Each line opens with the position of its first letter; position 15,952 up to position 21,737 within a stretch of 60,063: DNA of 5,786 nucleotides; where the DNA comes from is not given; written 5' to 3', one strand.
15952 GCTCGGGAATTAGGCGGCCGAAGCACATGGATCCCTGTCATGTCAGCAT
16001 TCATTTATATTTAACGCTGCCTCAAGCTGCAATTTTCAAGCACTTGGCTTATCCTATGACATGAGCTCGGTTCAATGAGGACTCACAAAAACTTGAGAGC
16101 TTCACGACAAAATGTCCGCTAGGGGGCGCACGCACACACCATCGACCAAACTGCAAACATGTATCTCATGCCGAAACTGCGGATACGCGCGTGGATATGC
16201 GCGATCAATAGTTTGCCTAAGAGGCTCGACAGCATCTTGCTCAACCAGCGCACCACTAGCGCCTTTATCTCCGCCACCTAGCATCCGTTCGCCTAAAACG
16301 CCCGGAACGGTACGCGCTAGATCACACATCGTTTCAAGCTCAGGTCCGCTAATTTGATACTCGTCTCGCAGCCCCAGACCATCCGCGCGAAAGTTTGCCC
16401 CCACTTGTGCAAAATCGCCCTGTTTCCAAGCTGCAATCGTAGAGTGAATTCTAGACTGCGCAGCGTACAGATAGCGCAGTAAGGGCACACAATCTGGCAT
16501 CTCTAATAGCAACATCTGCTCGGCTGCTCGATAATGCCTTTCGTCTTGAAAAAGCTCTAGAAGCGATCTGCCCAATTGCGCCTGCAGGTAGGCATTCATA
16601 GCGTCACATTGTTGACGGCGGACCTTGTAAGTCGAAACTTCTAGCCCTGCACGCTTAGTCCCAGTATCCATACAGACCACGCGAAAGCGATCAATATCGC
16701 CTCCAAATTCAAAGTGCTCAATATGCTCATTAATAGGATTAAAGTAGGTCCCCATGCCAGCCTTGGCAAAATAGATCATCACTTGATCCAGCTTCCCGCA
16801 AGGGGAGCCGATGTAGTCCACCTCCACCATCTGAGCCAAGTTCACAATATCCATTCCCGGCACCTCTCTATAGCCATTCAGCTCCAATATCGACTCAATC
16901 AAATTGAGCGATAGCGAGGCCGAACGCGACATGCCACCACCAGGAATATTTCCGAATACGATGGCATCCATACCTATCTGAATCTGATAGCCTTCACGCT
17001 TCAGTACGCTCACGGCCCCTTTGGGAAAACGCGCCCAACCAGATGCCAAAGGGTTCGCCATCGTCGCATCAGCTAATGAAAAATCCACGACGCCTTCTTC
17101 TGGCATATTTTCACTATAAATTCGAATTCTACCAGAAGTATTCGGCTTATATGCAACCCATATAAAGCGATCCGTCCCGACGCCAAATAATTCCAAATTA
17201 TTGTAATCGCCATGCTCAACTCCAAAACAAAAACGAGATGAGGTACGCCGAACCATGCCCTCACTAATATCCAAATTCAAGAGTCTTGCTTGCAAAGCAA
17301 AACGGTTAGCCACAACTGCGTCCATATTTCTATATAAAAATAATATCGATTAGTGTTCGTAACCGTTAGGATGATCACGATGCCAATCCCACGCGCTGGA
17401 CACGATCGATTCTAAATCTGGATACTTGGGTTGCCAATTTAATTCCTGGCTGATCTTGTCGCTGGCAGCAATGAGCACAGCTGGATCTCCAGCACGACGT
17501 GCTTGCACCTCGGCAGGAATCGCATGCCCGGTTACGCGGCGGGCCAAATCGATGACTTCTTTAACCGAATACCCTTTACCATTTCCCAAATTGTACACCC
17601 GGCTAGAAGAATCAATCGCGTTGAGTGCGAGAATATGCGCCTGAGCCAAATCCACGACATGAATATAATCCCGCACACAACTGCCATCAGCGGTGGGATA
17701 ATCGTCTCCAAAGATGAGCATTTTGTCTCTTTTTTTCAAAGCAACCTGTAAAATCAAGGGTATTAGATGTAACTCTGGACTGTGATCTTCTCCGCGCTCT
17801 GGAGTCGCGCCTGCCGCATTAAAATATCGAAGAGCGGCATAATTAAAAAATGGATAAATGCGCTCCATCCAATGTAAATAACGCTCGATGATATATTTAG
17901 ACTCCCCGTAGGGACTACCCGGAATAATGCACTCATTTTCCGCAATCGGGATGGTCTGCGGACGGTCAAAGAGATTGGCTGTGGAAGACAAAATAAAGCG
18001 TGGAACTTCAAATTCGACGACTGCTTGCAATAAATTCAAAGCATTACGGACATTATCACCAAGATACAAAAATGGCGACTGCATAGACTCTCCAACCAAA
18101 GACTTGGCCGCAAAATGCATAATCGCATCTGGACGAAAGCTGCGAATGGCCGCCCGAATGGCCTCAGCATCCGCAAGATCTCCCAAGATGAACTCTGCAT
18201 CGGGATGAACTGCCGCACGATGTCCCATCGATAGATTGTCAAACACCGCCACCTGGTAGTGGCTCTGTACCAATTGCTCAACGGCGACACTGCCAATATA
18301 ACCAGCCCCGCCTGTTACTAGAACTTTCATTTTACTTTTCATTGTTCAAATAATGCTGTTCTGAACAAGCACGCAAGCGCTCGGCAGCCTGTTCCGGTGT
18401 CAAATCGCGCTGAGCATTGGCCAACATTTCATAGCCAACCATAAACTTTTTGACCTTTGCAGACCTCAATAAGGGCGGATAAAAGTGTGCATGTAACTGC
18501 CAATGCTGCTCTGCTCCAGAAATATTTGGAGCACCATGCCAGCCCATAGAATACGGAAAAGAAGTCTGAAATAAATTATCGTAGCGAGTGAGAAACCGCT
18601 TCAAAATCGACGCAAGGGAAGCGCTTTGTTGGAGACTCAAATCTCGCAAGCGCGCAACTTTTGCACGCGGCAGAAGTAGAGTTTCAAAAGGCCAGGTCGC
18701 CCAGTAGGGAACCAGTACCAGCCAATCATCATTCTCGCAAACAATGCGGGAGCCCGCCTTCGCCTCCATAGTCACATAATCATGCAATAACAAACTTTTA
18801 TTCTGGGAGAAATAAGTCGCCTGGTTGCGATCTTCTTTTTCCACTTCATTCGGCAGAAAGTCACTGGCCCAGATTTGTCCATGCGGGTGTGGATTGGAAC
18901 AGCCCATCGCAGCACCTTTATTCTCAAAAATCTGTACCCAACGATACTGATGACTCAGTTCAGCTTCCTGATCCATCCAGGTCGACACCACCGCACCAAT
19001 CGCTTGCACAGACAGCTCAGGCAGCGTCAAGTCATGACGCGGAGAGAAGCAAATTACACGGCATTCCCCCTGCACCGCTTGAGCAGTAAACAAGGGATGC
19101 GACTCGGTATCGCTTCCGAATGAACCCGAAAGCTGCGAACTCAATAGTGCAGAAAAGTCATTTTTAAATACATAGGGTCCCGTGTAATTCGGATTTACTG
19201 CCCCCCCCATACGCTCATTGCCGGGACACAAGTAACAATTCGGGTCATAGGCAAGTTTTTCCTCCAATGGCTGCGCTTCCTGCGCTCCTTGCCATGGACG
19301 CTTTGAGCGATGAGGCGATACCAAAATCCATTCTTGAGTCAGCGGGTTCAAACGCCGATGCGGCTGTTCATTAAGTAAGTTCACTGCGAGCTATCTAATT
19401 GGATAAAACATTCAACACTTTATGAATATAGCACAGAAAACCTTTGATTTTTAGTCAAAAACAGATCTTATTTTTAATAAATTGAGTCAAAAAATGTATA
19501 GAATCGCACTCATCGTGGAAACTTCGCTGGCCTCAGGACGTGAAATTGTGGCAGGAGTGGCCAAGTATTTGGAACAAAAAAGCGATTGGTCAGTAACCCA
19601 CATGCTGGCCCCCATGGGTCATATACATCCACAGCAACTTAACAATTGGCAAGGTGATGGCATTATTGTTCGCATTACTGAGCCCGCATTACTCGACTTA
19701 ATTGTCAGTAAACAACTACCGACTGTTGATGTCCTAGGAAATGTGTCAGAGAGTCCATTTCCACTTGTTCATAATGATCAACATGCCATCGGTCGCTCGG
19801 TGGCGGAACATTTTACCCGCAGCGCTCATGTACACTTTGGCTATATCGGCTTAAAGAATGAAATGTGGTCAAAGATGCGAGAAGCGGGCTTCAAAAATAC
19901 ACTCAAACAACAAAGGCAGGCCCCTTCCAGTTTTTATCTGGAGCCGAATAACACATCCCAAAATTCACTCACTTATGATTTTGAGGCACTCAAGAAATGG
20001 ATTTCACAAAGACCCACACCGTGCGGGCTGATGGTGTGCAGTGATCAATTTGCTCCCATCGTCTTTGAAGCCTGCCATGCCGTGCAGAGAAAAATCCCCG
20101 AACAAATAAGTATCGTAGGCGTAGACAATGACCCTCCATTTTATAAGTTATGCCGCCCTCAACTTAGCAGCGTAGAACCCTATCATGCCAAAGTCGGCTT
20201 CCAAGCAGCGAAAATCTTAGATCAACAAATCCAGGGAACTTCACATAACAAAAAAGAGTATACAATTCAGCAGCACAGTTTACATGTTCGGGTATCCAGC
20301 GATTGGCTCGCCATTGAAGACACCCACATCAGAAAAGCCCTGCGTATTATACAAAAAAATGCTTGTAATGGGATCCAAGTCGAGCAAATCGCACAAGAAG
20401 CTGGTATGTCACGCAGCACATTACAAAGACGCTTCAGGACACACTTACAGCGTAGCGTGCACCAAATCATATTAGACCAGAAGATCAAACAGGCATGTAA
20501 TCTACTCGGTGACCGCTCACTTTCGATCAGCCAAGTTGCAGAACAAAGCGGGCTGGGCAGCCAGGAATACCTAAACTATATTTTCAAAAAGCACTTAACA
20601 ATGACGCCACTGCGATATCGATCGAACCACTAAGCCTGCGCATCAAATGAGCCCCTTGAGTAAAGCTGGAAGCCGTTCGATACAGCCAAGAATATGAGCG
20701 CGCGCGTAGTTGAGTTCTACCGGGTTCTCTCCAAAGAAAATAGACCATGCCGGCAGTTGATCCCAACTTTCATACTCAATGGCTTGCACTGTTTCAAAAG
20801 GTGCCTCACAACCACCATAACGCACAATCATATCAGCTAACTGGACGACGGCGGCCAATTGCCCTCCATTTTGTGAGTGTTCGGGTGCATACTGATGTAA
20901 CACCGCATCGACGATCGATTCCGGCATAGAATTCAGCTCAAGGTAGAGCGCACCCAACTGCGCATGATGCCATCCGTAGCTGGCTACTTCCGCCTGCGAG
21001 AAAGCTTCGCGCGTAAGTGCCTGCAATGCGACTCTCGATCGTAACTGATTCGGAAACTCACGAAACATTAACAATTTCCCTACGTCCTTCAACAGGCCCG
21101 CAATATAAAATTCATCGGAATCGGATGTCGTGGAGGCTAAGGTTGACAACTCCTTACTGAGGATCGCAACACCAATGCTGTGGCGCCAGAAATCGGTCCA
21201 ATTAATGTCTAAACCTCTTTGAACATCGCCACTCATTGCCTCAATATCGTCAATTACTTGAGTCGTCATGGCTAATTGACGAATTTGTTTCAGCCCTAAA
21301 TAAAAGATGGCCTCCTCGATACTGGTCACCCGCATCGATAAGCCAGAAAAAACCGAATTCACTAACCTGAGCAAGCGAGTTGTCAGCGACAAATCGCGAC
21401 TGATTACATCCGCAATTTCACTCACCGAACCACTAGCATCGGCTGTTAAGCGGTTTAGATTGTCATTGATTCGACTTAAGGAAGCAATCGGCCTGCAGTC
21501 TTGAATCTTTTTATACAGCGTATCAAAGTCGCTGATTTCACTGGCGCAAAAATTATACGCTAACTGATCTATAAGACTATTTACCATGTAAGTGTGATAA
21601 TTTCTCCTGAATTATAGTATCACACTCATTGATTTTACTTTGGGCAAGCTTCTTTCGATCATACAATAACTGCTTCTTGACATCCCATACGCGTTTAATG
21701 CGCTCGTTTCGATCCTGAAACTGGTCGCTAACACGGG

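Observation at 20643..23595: STAND-like NTPase + coiled-coil 2-TM protein + HDOD protein: compact uncharacterised operon wedged between two sugar-metabolism units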

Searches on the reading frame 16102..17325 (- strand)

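Call 87: search_protein_families(library=pfam, proteins=[window:16102-17325:-], max_evalue=0.00001)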
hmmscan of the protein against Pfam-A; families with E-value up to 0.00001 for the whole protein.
window:16102-17325:- (407 aa): 1 family
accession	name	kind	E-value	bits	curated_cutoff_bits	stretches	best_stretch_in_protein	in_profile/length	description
PF00288.32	GHMP_kinases_N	-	4.8e-08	33.5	22.3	1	101-187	3-86/87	GHMP kinases N terminal domain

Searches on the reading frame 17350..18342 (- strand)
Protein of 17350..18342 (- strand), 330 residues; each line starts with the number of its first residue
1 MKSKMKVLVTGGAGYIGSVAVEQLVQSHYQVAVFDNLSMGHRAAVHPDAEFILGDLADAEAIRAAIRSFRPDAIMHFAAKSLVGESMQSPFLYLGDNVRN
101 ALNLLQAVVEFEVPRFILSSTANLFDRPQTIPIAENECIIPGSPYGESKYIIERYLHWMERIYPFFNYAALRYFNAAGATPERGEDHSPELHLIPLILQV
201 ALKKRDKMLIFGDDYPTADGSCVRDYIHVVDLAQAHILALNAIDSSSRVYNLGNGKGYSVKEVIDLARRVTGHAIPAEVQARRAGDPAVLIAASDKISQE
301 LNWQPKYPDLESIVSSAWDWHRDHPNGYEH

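Call 87: search_protein_families(library=pfam, proteins=[window:17350-18342:-], max_evalue=0.00001)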
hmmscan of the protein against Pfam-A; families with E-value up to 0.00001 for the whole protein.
window:17350-18342:- (330 aa): 7 families
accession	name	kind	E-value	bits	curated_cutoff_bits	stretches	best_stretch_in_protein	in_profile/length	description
PF01370.27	Epimerase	-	5.6e-51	173.7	20.9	1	7-253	1-240/240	NAD dependent epimerase/dehydratase family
PF16363.11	GDP_Man_Dehyd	-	3.3e-48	165.3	27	1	8-307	1-323/332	GDP-mannose 4,6 dehydratase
PF01073.25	3Beta_HSD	-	4.8e-13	49.2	22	1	8-153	1-154/280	3-beta hydroxysteroid dehydrogenase/isomerase family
PF04321.23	RmlD_sub_bind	-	3.5e-11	43.1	27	1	5-155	1-135/287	RmlD substrate binding domain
PF02719.21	Polysacc_synt_2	-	4.2e-11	43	20.2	1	7-122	1-129/293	Polysaccharide biosynthesis protein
PF13460.12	NAD_binding_10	-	1.8e-08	34.9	27.2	1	11-134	1-112/184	NAD(P)H-binding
PF05368.20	NmrA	-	2.2e-08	34.5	27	1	4-165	2-143/298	NmrA-like family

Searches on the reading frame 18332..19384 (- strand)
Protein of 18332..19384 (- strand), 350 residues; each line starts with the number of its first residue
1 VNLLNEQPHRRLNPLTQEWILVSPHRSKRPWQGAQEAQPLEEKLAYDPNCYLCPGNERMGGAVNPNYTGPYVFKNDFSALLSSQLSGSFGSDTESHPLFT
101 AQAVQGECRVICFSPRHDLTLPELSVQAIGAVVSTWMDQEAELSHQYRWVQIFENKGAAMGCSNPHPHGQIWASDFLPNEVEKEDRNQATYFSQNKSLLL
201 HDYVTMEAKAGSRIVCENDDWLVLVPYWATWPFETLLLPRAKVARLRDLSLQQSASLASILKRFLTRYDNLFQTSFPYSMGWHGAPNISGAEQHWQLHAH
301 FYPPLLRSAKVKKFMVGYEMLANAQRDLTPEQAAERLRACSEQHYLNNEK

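Call 87: search_protein_families(library=pfam, proteins=[window:18332-19384:-], max_evalue=0.00001)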
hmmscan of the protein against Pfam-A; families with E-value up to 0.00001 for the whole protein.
window:18332-19384:- (350 aa): 2 families
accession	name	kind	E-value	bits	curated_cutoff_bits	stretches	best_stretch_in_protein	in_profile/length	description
PF02744.22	GalP_UDP_tr_C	-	9.3e-68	227.6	29.2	1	184-347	1-163/165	Galactose-1-phosphate uridyl transferase, C-terminal domain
PF01087.27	GalP_UDP_transf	-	1.3e-65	221.7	22.1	1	6-178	10-184/184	Galactose-1-phosphate uridyl transferase, N-terminal domain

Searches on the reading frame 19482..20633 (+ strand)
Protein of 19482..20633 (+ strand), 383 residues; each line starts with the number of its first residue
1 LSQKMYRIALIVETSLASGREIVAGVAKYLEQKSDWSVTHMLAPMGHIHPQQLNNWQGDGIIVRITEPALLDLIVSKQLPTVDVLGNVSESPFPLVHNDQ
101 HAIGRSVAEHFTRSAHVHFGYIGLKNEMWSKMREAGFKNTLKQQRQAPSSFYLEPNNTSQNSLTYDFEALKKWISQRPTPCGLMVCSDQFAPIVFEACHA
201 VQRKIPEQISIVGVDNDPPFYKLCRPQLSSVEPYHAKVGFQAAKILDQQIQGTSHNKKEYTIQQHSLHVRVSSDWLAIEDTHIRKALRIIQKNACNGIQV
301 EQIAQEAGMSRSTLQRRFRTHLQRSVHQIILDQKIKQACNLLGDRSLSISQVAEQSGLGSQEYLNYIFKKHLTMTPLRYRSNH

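Call 3: search_protein_families(library=pfam, proteins=[window:19482-20633:+], max_evalue=1)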
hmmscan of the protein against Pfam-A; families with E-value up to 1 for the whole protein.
window:19482-20633:+ (383 aa): 18 families
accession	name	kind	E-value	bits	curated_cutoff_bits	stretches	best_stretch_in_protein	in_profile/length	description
PF13377.12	Peripla_BP_3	-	1.2e-25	91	26.5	1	108-272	1-166/167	Periplasmic binding protein-like domain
PF12833.13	HTH_18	-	2.7e-18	66.5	33.6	1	303-381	1-79/80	Helix-turn-helix domain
PF00165.29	HTH_AraC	-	4.9e-17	62.1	26.6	2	290-330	1-41/42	Bacterial regulatory helix-turn-helix proteins, AraC family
PF22177.2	PBP1_XylR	-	6e-09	36.5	27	1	7-89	1-82/98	XylR N-terminal domain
PF13412.12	HTH_24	-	0.00011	22.1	21.9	1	280-319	2-39/48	Winged helix-turn-helix DNA-binding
PF00440.29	TetR_N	-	0.00012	22.2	24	1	284-319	3-38/47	Bacterial regulatory proteins, tetR family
PF01381.28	HTH_3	-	0.00024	21.5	23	1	297-318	9-30/55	Helix-turn-helix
PF02796.21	HTH_7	-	0.00059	20.4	23.8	1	296-316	20-40/45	Helix-turn-helix domain of resolvase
PF13384.12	HTH_23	-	0.0027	17.9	24.6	1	285-319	6-39/50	Homeodomain-like domain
PF09339.16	HTH_IclR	-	0.0054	16.9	22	1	298-317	19-38/52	IclR helix-turn-helix domain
PF13404.12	HTH_AsnC-type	-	0.0078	16.5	27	1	284-319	6-39/42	AsnC-type helix-turn-helix domain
PF19889.5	DUF6362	-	0.046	14.5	31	1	288-323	62-96/98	Domain of unknown function (DUF6362)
PF05225.22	HTH_psq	-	0.053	13.7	20.4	1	282-324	4-43/45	helix-turn-helix, Psq domain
PF13560.12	HTH_31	-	0.076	13.8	27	1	297-316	14-33/64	Helix-turn-helix domain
PF12844.13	HTH_19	-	0.12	12.7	30.2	0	342-373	8-38/64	Helix-turn-helix domain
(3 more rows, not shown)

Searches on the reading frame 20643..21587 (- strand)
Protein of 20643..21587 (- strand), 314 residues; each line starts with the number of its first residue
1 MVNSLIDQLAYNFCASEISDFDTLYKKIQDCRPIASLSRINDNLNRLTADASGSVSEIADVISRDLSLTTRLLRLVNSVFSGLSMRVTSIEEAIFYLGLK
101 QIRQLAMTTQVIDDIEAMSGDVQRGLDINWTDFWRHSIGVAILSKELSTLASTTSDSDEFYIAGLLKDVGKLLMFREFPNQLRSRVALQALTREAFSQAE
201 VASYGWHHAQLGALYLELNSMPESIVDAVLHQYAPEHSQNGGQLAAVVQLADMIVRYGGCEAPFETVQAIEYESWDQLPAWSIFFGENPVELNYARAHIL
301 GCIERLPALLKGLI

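Call 3: search_protein_families(library=pfam, proteins=[window:20643-21587:-], max_evalue=1)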
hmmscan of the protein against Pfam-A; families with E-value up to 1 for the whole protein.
window:20643-21587:- (314 aa): 2 families
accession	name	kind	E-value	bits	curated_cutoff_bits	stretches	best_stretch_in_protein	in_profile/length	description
PF08668.18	HDOD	-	6.7e-44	150.2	22.9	1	36-235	3-196/196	HDOD domain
PF01966.28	HD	-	0.0031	18.2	22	1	134-252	2-111/116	HD domain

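Call 4: search_protein_families(library=padloc, proteins=[window:20643-21587:-], max_evalue=1)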
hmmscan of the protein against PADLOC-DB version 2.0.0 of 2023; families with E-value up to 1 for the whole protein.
window:20643-21587:- (314 aa): 0 families

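Call 5: search_protein_families(library=ncbifam, proteins=[window:20643-21587:-], max_evalue=1)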
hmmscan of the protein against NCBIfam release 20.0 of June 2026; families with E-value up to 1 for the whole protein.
window:20643-21587:- (314 aa): 3 families
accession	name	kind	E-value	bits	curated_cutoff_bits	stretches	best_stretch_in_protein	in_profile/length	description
TIGR00277.1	HDIG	domain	0.0022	17.8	27.6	1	135-229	7-78/84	HDIG domain-containing metalloprotein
TIGR02578.2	cas_TM1811_Csm1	equivalog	0.089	11.4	170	1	159-256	3-77/753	type III-A CRISPR-associated protein Cas10/Csm1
NF033444.1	BREX_PglZ_5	exception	0.17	9.8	250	1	123-160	323-360/704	BREX-5 system phosphatase PglZ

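Call 51: find_related_loci(query=A4, collection=metagenome_contigs, flank=7000)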
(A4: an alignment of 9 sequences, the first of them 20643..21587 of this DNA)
Query A4 (314 aa) in metagenome_contigs; peptide patterns used: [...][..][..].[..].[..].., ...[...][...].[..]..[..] (x = any residue, [..] = any of these).
600 stretches matched a pattern (row limit reached: there are more); 420 encode a relative of the query (tblastn E <= 1e-3); the best 80 are kept; 80 distinct loci.
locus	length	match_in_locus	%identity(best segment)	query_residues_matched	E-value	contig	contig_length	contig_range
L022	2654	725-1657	55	1-314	2e-123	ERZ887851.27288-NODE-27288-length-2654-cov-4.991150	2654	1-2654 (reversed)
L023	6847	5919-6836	55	8-314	1e-115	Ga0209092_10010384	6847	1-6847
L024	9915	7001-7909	48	9-314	2e-97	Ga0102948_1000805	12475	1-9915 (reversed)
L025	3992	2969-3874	47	10-314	3e-93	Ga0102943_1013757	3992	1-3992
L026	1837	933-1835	46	8-311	8e-97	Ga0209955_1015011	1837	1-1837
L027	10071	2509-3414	43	10-314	4e-84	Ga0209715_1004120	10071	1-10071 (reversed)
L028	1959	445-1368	42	5-314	7e-79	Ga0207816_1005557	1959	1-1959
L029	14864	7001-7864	42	24-314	3e-74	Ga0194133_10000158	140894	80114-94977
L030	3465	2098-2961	43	24-314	9e-74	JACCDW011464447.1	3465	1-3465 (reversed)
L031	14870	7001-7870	43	24-314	4e-73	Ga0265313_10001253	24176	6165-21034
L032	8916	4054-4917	42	24-314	5e-73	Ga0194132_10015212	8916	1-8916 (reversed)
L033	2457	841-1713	44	22-314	9e-74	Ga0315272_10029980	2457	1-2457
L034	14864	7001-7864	43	24-314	5e-72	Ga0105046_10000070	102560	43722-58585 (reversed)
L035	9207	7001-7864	42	24-314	1e-71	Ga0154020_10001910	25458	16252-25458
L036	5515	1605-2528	40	5-314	2e-71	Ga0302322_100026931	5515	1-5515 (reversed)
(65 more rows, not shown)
